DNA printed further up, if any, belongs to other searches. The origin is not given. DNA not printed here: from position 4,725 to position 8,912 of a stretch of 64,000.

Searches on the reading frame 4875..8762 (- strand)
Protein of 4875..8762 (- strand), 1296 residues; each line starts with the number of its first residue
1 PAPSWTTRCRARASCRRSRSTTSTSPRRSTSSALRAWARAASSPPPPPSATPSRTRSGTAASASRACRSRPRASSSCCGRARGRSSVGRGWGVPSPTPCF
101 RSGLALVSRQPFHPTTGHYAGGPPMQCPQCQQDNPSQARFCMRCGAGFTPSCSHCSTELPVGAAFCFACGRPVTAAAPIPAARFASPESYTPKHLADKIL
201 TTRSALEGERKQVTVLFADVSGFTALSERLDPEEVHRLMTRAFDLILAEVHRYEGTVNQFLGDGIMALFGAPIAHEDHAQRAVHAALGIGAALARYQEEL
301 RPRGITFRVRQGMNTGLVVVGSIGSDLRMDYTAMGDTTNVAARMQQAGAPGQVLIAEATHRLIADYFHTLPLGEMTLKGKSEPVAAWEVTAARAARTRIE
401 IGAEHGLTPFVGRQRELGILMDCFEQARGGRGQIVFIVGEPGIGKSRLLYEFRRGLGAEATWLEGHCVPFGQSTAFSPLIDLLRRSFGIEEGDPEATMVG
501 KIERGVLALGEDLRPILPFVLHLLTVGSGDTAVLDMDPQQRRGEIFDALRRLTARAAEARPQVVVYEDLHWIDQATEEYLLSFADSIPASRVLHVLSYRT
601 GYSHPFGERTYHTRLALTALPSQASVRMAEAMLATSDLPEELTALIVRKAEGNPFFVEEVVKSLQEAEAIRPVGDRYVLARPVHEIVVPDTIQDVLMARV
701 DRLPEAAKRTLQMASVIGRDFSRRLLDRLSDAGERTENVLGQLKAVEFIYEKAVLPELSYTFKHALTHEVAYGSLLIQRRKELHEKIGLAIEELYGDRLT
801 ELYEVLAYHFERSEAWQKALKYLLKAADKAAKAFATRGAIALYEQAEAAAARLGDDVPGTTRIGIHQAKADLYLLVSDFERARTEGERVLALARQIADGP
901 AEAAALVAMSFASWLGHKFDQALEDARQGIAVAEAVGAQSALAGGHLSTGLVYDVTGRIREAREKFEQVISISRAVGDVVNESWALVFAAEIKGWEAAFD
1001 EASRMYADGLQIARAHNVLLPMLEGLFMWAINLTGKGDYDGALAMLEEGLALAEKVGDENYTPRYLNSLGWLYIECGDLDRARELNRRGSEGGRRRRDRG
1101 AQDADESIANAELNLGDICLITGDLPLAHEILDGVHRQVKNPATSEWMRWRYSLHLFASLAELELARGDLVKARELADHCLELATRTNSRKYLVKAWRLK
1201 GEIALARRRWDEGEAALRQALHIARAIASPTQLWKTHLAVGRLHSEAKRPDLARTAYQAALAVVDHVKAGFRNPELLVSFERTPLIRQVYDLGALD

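Call 52: search_protein_families(library=pfam, proteins=[window:4875-8762:-], max_evalue=0.00001)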
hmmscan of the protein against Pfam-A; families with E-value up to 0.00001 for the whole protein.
window:4875-8762:- (1296 aa): 7 families
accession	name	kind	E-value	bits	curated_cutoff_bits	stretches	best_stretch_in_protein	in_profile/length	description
PF13424.12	TPR_12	-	1.8e-27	95.8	30.1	1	1030-1089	10-71/77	Tetratricopeptide repeat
PF00211.25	Guanylate_cyc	-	2.3e-26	92.9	21.9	1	210-382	6-175/183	Adenylate and Guanylate cyclase catalytic domain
PF13191.12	AAA_16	-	1.3e-24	88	32.6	1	409-592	1-164/167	AAA ATPase domain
PF17874.7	TPR_MalT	-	2.1e-14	54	45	1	916-1088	14-186/336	MalT-like TPR region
PF07719.23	TPR_2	-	3.3e-11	42.8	27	0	1024-1054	2-32/34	Tetratricopeptide repeat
PF12773.13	DZR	-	6.2e-09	36.3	27.3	1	127-170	1-45/45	Double zinc ribbon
PF13240.11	Zn_Ribbon_1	-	2.3e-08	34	25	0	152-173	2-23/23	zinc-ribbon domain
